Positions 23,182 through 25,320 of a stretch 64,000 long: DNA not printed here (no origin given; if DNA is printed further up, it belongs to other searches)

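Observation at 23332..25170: C-methyltransferase :: RmlC-cupin fusion (612 aa)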

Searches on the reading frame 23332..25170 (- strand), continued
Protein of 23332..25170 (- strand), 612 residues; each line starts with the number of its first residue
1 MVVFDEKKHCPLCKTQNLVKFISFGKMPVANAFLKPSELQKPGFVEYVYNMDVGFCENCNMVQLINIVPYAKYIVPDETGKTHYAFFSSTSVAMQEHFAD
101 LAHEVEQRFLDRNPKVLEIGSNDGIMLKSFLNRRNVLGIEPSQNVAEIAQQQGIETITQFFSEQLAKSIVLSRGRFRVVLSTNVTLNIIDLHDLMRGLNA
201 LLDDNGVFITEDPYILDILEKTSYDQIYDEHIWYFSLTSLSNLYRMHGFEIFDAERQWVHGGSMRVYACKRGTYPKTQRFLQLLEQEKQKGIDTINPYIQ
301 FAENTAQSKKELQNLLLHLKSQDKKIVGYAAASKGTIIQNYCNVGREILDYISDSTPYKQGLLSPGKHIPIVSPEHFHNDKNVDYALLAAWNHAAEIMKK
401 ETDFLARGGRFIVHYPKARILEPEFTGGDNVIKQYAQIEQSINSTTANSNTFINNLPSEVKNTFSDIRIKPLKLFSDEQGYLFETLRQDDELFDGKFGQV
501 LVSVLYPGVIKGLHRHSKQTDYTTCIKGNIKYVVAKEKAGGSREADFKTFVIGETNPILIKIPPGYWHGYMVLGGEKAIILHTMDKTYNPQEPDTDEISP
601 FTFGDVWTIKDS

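Call 11: find_homologous_proteins(query=window:23332-25170:-, max_evalue=1e-10)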
Query window:23332-25170:- (612 aa): 5140 proteins with E <= 1e-10 among 8000 candidates; the best 120 are listed.
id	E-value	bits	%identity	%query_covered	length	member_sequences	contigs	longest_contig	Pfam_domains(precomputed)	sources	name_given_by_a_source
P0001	0.0e+0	1415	100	100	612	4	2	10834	PF13489.13,PF08421.17,PF00908.24,PF08484.18,PF14667.13,PF08242.19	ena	-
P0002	7.7e-290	981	70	99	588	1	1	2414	PF13489.13,PF08421.17,PF00908.24,PF08484.18,PF08241.19,PF14667.13,PF08242.19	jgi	-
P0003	2.4e-278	943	68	99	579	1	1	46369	PF13489.13,PF08421.17,PF05523.18,PF00908.24,PF08484.18,PF08241.19,PF14667.13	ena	-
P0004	2.1e-274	930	68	99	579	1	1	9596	PF13489.13,PF08421.17,PF00908.24,PF08484.18,PF08241.19,PF14667.13,PF08242.19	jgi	-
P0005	1.1e-273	927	87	79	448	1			PF00908.24,PF08484.18,PF14667.13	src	-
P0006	1.1e-268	911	66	99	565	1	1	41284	PF13489.13,PF08421.17,PF05523.18,PF00908.24,PF08484.18,PF08241.19,PF14667.13,PF08242.19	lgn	-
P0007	1.8e-268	910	66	99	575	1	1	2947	PF13489.13,PF08421.17,PF13649.13,PF00908.24,PF08484.18,PF08241.19,PF14667.13,PF08242.19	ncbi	-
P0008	1.6e-267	907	65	99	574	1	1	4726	PF13489.13,PF08421.17,PF00908.24,PF08484.18,PF08241.19,PF14667.13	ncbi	-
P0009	3.1e-266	903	64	100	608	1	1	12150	PF13489.13,PF08421.17,PF00908.24,PF08484.18,PF14667.13,PF08242.19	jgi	jgi:dTDP-4-dehydrorhamnose 3,5-epimerase-like enzyme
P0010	1.2e-265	901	65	98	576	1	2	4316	PF13489.13,PF08421.17,PF05523.18,PF00908.24,PF08484.18,PF14667.13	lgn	-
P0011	2.6e-265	900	66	99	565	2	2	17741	PF13489.13,PF08421.17,PF05523.18,PF00908.24,PF08484.18,PF14667.13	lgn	-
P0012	5.1e-265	899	65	99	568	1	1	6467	PF13489.13,PF08421.17,PF05523.18,PF00908.24,PF08484.18,PF08241.19,PF14667.13,PF08242.19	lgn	-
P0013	5.7e-265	899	66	99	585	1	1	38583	PF13847.13,PF13489.13,PF08421.17,PF00908.24,PF08484.18,PF08241.19,PF14667.13,PF08242.19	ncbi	-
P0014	6.0e-264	895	65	100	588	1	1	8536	PF13489.13,PF08421.17,PF05523.18,PF00908.24,PF08484.18,PF14667.13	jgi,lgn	-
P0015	5.6e-261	885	65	98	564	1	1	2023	PF13489.13,PF08421.17,PF00908.24,PF08484.18,PF14667.13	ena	-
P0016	3.5e-260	883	64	99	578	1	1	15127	PF13489.13,PF08421.17,PF00908.24,PF08484.18,PF08241.19,PF14667.13,PF08242.19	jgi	-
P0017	2.1e-259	880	62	99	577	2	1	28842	PF13489.13,PF08421.17,PF00908.24,PF08484.18,PF14667.13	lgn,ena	-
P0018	1.6e-258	877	63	99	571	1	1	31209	PF13489.13,PF08421.17,PF05523.18,PF00908.24,PF08484.18,PF14667.13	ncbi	-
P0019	7.7e-258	875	63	99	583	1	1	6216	PF13489.13,PF08421.17,PF00908.24,PF08484.18,PF08241.19,PF14667.13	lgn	-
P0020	1.7e-257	874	63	99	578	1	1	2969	PF13489.13,PF08421.17,PF00908.24,PF08484.18,PF14667.13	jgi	jgi:methylation protein EvaC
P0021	8.3e-257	872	63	99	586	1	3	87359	PF13489.13,PF08421.17,PF00908.24,PF08484.18,PF14667.13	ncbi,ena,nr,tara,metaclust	ncbi:hypothetical protein CMI37_26135 [Candidatus Pacearchaeota archaeon]|nr:hypothetical protein [C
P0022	1.6e-256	871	63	99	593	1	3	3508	PF13489.13,PF08421.17,PF00908.24,PF08484.18,PF14667.13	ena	-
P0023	7.8e-255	865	63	98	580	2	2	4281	PF13489.13,PF08421.17,PF05523.18,PF00908.24,PF08484.18,PF14667.13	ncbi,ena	-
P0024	1.0e-254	865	63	99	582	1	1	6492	PF13489.13,PF08421.17,PF00908.24,PF08484.18,PF08241.19,PF14667.13,PF08242.19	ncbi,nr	ncbi:MAG: methyltransferase domain-containing protein [archaeon]|nr:methyltransferase domain-contain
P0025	4.3e-254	863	64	99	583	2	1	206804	PF13489.13,PF08421.17,PF00908.24,PF08484.18,PF08241.19,PF14667.13,PF08242.19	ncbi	ncbi:MAG: methyltransferase domain-containing protein [Candidatus Pacearchaeota archaeon]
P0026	8.3e-254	862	62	99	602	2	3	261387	PF13489.13,PF08421.17,PF00908.24,PF08484.18,PF14667.13,PF08242.19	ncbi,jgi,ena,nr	ncbi:hypothetical protein COU60_00735 [Candidatus Pacearchaeota archaeon CG10_big_fil_rev_8_21_14_0_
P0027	3.9e-253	859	62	99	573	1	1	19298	PF13489.13,PF08421.17,PF00908.24,PF08484.18,PF14667.13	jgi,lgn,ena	-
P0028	2.4e-252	857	64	99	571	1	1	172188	PF13847.13,PF13489.13,PF08421.17,PF05523.18,PF00908.24,PF08484.18,PF08241.19,PF14667.13,PF08242.19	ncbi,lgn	-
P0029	2.7e-252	857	63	99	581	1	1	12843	PF13489.13,PF08421.17,PF13649.13,PF00908.24,PF08484.18,PF08241.19,PF14667.13,PF08242.19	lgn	-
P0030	8.5e-252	855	63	98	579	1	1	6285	PF13489.13,PF08421.17,PF05523.18,PF00908.24,PF08484.18,PF14667.13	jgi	-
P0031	1.1e-251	855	63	98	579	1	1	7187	PF13489.13,PF08421.17,PF05523.18,PF00908.24,PF08484.18,PF14667.13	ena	-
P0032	2.4e-251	853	62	100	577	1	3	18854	PF13489.13,PF08421.17,PF00908.24,PF08484.18,PF14667.13,PF08242.19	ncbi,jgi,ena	-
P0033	5.9e-251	852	64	99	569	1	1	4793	PF13489.13,PF08421.17,PF05523.18,PF00908.24,PF08484.18,PF14667.13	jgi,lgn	-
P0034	1.1e-249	848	62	99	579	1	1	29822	PF13489.13,PF08421.17,PF13649.13,PF08484.18,PF08241.19,PF14667.13,PF08242.19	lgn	-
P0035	2.1e-249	847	60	99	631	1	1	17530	PF13489.13,PF08421.17,PF00908.24,PF08484.18,PF14667.13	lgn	-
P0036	3.5e-248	843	63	98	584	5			PF13489.13,PF08421.17,PF05523.18,PF00908.24,PF08484.18,PF08241.19,PF14667.13,PF08242.19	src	-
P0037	6.9e-248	842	62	99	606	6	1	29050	PF13489.13,PF08421.17,PF00908.24,PF08484.18,PF08241.19,PF14667.13,PF08242.19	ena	-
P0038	7.5e-248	842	61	100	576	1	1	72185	PF13489.13,PF08421.17,PF00908.24,PF08484.18,PF08241.19,PF14667.13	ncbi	-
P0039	8.0e-248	842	62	98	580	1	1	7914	PF13847.13,PF13489.13,PF08421.17,PF13649.13,PF05523.18,PF00908.24,PF08484.18,PF08241.19,PF14667.13,PF08242.19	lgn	-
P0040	9.2e-248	842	63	99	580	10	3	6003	PF13489.13,PF08421.17,PF05523.18,PF00908.24,PF08484.18,PF14667.13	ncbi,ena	-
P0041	9.9e-248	842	63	98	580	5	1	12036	PF13489.13,PF08421.17,PF05523.18,PF00908.24,PF08484.18,PF14667.13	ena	-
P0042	1.8e-246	837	76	79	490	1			PF13489.13,PF08421.17,PF08484.18,PF08241.19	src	-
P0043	1.8e-246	837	62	99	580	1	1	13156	PF13489.13,PF08421.17,PF00908.24,PF08484.18,PF08241.19,PF14667.13,PF08242.19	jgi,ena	-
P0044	2.3e-246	837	62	99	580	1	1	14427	PF13489.13,PF08421.17,PF00908.24,PF08484.18,PF08241.19,PF14667.13,PF08242.19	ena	-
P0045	2.5e-246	837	61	99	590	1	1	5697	PF13489.13,PF08421.17,PF08484.18,PF14667.13,PF08242.19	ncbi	-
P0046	4.8e-246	836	61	99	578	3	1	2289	PF13847.13,PF13489.13,PF08421.17,PF00908.24,PF08484.18,PF08241.19,PF14667.13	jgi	-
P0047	6.8e-246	836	62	99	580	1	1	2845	PF13489.13,PF08421.17,PF00908.24,PF08484.18,PF08241.19,PF14667.13,PF08242.19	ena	-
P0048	6.9e-246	835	62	99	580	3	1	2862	PF13489.13,PF08421.17,PF00908.24,PF08484.18,PF08241.19,PF14667.13,PF08242.19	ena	-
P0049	8.6e-246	835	62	99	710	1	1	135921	PF13489.13,PF08421.17,PF01467.33,PF06574.19,PF00908.24,PF08484.18,PF14667.13,PF08242.19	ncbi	-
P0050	1.0e-244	832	61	99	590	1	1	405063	PF13489.13,PF08421.17,PF13649.13,PF00908.24,PF08484.18,PF08241.19,PF14667.13,PF08242.19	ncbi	-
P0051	1.0e-244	832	62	99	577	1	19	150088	PF13489.13,PF08421.17,PF00908.24,PF08484.18,PF08241.19,PF14667.13,PF08242.19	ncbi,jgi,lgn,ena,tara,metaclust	tara:strand:- start:36157 stop:37890 length:1734 start_codon:yes stop_codon:yes gene_type:complete|m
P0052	5.8e-244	829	61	99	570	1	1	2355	PF13489.13,PF08421.17,PF00908.24,PF08484.18,PF14667.13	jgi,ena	-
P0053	6.3e-244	829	60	99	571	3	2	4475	PF13489.13,PF08421.17,PF05523.18,PF00908.24,PF08484.18,PF14667.13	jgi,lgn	-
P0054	9.7e-244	828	62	99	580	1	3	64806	PF13489.13,PF08421.17,PF00908.24,PF08484.18,PF14667.13,PF08242.19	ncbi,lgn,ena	ncbi:MAG: methyltransferase domain-containing protein [Nanoarchaeota archaeon]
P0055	2.0e-243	827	62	98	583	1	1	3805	PF13489.13,PF08421.17,PF05523.18,PF00908.24,PF08484.18,PF08241.19,PF14667.13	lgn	-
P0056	4.2e-243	826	59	99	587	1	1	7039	PF13489.13,PF08421.17,PF05523.18,PF00908.24,PF08484.18,PF08241.19,PF14667.13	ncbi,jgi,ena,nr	ncbi:MAG TPA: methyltransferase domain-containing protein [Candidatus Omnitrophota bacterium]|nr:met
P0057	4.3e-243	826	65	95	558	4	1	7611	PF13489.13,PF08421.17,PF05523.18,PF00908.24,PF08484.18,PF08241.19,PF14667.13,PF08242.19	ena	-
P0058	1.0e-242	825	61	100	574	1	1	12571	PF13489.13,PF08421.17,PF05523.18,PF00908.24,PF08484.18,PF14667.13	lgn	-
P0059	1.2e-242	825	61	99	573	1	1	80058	PF13489.13,PF08421.17,PF00908.24,PF08484.18,PF14667.13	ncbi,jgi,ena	-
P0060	1.4e-241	821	60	99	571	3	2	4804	PF13489.13,PF08421.17,PF05523.18,PF00908.24,PF08484.18,PF14667.13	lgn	-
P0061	2.8e-241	820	61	99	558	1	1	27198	PF13489.13,PF08421.17,PF00908.24,PF08484.18,PF14667.13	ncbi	-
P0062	7.0e-241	819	60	98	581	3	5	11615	PF13489.13,PF08421.17,PF13649.13,PF05523.18,PF00908.24,PF08484.18,PF08241.19,PF14667.13,PF08242.19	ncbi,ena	-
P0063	1.5e-239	815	61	98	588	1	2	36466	PF13489.13,PF08421.17,PF00908.24,PF08484.18,PF14667.13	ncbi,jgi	-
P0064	4.6e-239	813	60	99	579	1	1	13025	PF13489.13,PF08421.17,PF05523.18,PF00908.24,PF08484.18,PF08241.19,PF14667.13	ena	-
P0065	5.3e-239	813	58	99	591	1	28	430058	PF13489.13,PF08421.17,PF08484.18,PF14667.13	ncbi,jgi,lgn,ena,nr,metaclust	ncbi:methyltransferase domain-containing protein [archaeon]|jgi:methylation protein EvaC|nr:methyltr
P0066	8.1e-238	809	60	98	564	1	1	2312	PF13489.13,PF08421.17,PF00908.24,PF08484.18,PF14667.13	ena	-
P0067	2.4e-237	807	59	98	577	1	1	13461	PF13489.13,PF08421.17,PF05523.18,PF00908.24,PF08484.18,PF08241.19,PF14667.13,PF08242.19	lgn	-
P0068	8.5e-237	805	59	99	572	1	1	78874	PF13489.13,PF08421.17,PF05523.18,PF00908.24,PF08484.18,PF14667.13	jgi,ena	-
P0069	1.6e-236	805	59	99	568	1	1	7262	PF13489.13,PF08421.17,PF00908.24,PF08484.18,PF14667.13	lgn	-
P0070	7.1e-236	802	62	95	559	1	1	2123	PF13489.13,PF08421.17,PF13649.13,PF05523.18,PF00908.24,PF08484.18,PF08241.19,PF14667.13,PF08242.19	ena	-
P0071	1.5e-235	801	66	92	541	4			PF13489.13,PF08421.17,PF08484.18,PF08241.19,PF08242.19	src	-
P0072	2.0e-235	801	61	96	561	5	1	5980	PF13489.13,PF08421.17,PF05523.18,PF00908.24,PF08484.18,PF08241.19,PF14667.13,PF08242.19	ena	-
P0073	2.3e-234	797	60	99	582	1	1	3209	PF13489.13,PF08421.17,PF00908.24,PF08484.18,PF14667.13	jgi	jgi:methylation protein EvaC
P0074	3.6e-234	797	59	97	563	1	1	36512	PF13489.13,PF08421.17,PF05523.18,PF00908.24,PF08484.18,PF14667.13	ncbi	-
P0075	1.6e-233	795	57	99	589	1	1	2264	PF13489.13,PF08421.17,PF05523.18,PF00908.24,PF08484.18,PF08241.19,PF14667.13,PF08242.19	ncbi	-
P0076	6.5e-232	789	59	98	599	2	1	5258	PF13489.13,PF08421.17,PF00908.24,PF08484.18,PF14667.13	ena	-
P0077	6.8e-232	789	58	99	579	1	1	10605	PF13489.13,PF08421.17,PF05523.18,PF00908.24,PF08484.18,PF14667.13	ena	-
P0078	1.6e-231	788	58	99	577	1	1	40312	PF13489.13,PF08421.17,PF00908.24,PF08484.18,PF08241.19,PF14667.13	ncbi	-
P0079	3.1e-231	787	59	98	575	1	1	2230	PF13489.13,PF08421.17,PF05523.18,PF00908.24,PF08484.18,PF14667.13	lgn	-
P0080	3.6e-231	787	58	98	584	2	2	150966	PF13489.13,PF08421.17,PF00908.24,PF08484.18,PF14667.13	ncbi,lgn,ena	-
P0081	7.4e-231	786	58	99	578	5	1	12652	PF13489.13,PF08421.17,PF00908.24,PF08484.18,PF14667.13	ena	-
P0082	9.8e-231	785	59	96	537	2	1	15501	PF13489.13,PF08421.17,PF00908.24,PF08484.18,PF14667.13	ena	-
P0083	1.5e-230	785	59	98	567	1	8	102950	PF13489.13,PF08421.17,PF05523.18,PF00908.24,PF08484.18,PF14667.13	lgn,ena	-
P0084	1.9e-230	784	62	92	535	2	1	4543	PF13847.13,PF13489.13,PF13649.13,PF00908.24,PF08484.18,PF08241.19,PF14667.13,PF08242.19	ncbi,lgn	-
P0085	1.3e-229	782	57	98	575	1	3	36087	PF13489.13,PF08421.17,PF05523.18,PF00908.24,PF08484.18,PF08241.19,PF14667.13,PF08242.19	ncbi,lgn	-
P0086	2.3e-228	778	57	95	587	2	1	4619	PF13489.13,PF08421.17,PF05523.18,PF00908.24,PF08484.18,PF08241.19,PF14667.13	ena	-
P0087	3.5e-226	770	56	99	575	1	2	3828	PF13489.13,PF08421.17,PF05523.18,PF00908.24,PF08484.18,PF14667.13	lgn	-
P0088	9.0e-226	769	57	99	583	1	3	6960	PF13489.13,PF08421.17,PF05523.18,PF00908.24,PF08484.18,PF14667.13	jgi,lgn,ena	-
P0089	3.7e-224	764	55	99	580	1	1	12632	PF13489.13,PF08421.17,PF00908.24,PF08484.18,PF14667.13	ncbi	-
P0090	4.4e-224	763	56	98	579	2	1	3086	PF13489.13,PF08421.17,PF05523.18,PF00908.24,PF08484.18,PF14667.13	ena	-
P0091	3.0e-223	761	56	98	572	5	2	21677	PF13489.13,PF08421.17,PF13649.13,PF05523.18,PF00908.24,PF08484.18,PF14667.13,PF08242.19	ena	-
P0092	4.8e-223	760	56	98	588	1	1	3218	PF13489.13,PF08421.17,PF05523.18,PF00908.24,PF08484.18,PF14667.13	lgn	-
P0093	2.1e-220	751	59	99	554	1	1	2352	PF13489.13,PF08421.17,PF00908.24,PF08484.18,PF14667.13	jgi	-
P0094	3.9e-220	750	56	98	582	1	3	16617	PF13489.13,PF08421.17,PF05523.18,PF00908.24,PF08484.18,PF08241.19,PF14667.13,PF08242.19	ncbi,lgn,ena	-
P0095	1.5e-217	742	56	99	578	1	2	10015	PF13489.13,PF08421.17,PF05523.18,PF00908.24,PF08484.18,PF14667.13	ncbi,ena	ncbi:MAG: methyltransferase domain-containing protein [Nanoarchaeota archaeon]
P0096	2.9e-217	741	64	85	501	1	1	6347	PF13489.13,PF08421.17,PF08484.18,PF08242.19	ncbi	-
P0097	1.1e-216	739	55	99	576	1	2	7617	PF13847.13,PF13489.13,PF08421.17,PF05523.18,PF00908.24,PF08484.18,PF08241.19,PF14667.13,PF08242.19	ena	-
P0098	4.8e-216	737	56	98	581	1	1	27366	PF13489.13,PF08421.17,PF05523.18,PF00908.24,PF08484.18,PF14667.13,PF08242.19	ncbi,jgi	ncbi:MAG: hypothetical protein RL557_230 [archaeon]|jgi:methylation protein EvaC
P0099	6.1e-213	727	64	83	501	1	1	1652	PF13489.13,PF08421.17,PF13649.13,PF08484.18,PF08241.19,PF08242.19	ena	-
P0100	4.0e-211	721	65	83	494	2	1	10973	PF13489.13,PF08421.17,PF08484.18,PF08241.19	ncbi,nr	ncbi:methyltransferase domain-containing protein [Candidatus Pacearchaeota archaeon]|nr:methyltransf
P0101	7.0e-209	713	53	98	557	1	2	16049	PF13489.13,PF08421.17,PF00908.24,PF08484.18,PF14667.13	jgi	jgi:dTDP-4-dehydrorhamnose 3,5-epimerase-like enzyme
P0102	5.6e-204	697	67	79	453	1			PF13489.13,PF05523.18,PF00908.24,PF08484.18,PF14667.13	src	-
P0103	3.1e-197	675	51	98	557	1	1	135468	PF13489.13,PF08421.17,PF00908.24,PF08484.18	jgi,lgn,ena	-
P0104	2.3e-188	645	68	68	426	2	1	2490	PF13489.13,PF08421.17,PF08484.18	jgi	jgi:methylation protein EvaC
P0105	3.1e-184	632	49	98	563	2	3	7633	PF13489.13,PF08421.17,PF00908.24,PF08484.18,PF14667.13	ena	-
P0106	1.7e-183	629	67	68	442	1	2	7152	PF13489.13,PF08421.17,PF08484.18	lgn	-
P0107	4.3e-182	625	65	68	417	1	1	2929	PF13489.13,PF08421.17,PF08484.18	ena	-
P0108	1.9e-181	623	66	68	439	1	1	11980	PF13489.13,PF08421.17,PF08484.18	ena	-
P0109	1.9e-181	623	67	68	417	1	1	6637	PF13489.13,PF08421.17,PF08484.18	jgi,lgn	-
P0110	4.4e-181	621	64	68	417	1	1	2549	PF13489.13,PF08421.17,PF08484.18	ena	-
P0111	2.9e-180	619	66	68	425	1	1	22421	PF13489.13,PF08421.17,PF08484.18,PF08242.19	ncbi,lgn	ncbi:MAG: class I SAM-dependent methyltransferase [Candidatus Odinarchaeota archaeon]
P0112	2.1e-179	616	64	68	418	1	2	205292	PF13489.13,PF08421.17,PF08484.18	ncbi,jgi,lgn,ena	-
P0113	4.6e-178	612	51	68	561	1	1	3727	PF13489.13,PF08421.17,PF00908.24,PF08484.18,PF14667.13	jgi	-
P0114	6.9e-178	611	65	68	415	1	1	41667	PF13489.13,PF08421.17,PF13649.13,PF08484.18,PF08241.19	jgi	jgi:methylation protein EvaC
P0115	1.2e-177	610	65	69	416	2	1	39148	PF13489.13,PF08421.17,PF08484.18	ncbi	-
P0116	1.4e-177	610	62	68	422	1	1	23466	PF13489.13,PF08421.17,PF08484.18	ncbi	-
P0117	1.6e-177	610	64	67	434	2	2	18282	PF13489.13,PF08421.17,PF08484.18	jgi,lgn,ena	-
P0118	5.5e-176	605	51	68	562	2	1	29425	PF13489.13,PF08421.17,PF00908.24,PF08484.18,PF14667.13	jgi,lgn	jgi:methylation protein EvaC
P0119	1.1e-172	594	63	68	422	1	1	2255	PF13489.13,PF08421.17,PF08484.18,PF08242.19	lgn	-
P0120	2.2e-172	593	64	67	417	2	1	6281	PF13489.13,PF08421.17,PF08484.18,PF08241.19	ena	-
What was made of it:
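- Checked: About 100 of the 120 best 90%-identity clusters (49-70% identity, ~555-630 aa) have the same architecture (call 11).
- Roughly 100 distinct fused clusters come from ENA, JGI, NCBI and Logan sources (call 11).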

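Call 30: find_encoding_contigs(protein=P0001, flank=8000, max_places=3)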
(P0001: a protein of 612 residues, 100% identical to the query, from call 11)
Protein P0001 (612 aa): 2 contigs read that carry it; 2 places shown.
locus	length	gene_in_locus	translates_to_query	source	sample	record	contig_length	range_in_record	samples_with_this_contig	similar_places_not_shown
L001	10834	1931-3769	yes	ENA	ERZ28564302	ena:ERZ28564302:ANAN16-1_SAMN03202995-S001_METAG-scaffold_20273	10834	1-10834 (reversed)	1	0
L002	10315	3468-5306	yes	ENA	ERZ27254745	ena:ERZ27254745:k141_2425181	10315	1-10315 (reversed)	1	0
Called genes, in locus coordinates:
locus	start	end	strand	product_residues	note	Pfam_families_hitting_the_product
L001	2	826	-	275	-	?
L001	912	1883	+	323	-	-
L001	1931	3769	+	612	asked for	PF08421:Methyltransf_13, PF13489:Methyltransf_23, PF08242:Methyltransf_12 (weak), PF08484:Methyltransf_14, PF00908:dTDP_sugar_isom, PF14667:Polysacc_synt_C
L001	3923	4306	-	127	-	-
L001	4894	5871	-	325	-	PF13489:Methyltransf_23, PF07021:MetW (weak), PF08241:Methyltransf_11, PF08242:Methyltransf_12, PF13649:Methyltransf_25 (weak), PF13847:Methyltransf_31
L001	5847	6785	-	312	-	PF00535:Glycos_transf_2, PF13641:Glyco_tranf_2_3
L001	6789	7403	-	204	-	-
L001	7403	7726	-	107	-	-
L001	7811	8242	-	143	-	PF13641:Glyco_tranf_2_3, PF00535:Glycos_transf_2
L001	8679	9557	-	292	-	PF01943:Polysacc_synt, PF13440:Polysacc_synt_3 (weak)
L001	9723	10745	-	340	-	PF00953:Glycos_transf_4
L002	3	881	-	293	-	?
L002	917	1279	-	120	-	-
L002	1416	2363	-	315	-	PF01073:3Beta_HSD, PF01370:Epimerase, PF02719:Polysacc_synt_2, PF04321:RmlD_sub_bind, PF13460:NAD_binding_10, PF16363:GDP_Man_Dehyd, PF07993:NAD_binding_4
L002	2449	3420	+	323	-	-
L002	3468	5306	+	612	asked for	PF08421:Methyltransf_13, PF13489:Methyltransf_23, PF08242:Methyltransf_12 (weak), PF08484:Methyltransf_14, PF00908:dTDP_sugar_isom, PF14667:Polysacc_synt_C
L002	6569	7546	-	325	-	PF13489:Methyltransf_23, PF07021:MetW (weak), PF08241:Methyltransf_11, PF08242:Methyltransf_12, PF13649:Methyltransf_25 (weak), PF13847:Methyltransf_31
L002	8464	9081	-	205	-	PF13489:Methyltransf_23 (weak), PF08241:Methyltransf_11, PF13847:Methyltransf_31 (weak)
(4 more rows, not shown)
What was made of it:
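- Checked: The identical 612-aa protein is called on two independently assembled contigs from different samples (call 30).
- The identical protein occurs in two independent assemblies (call 30).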
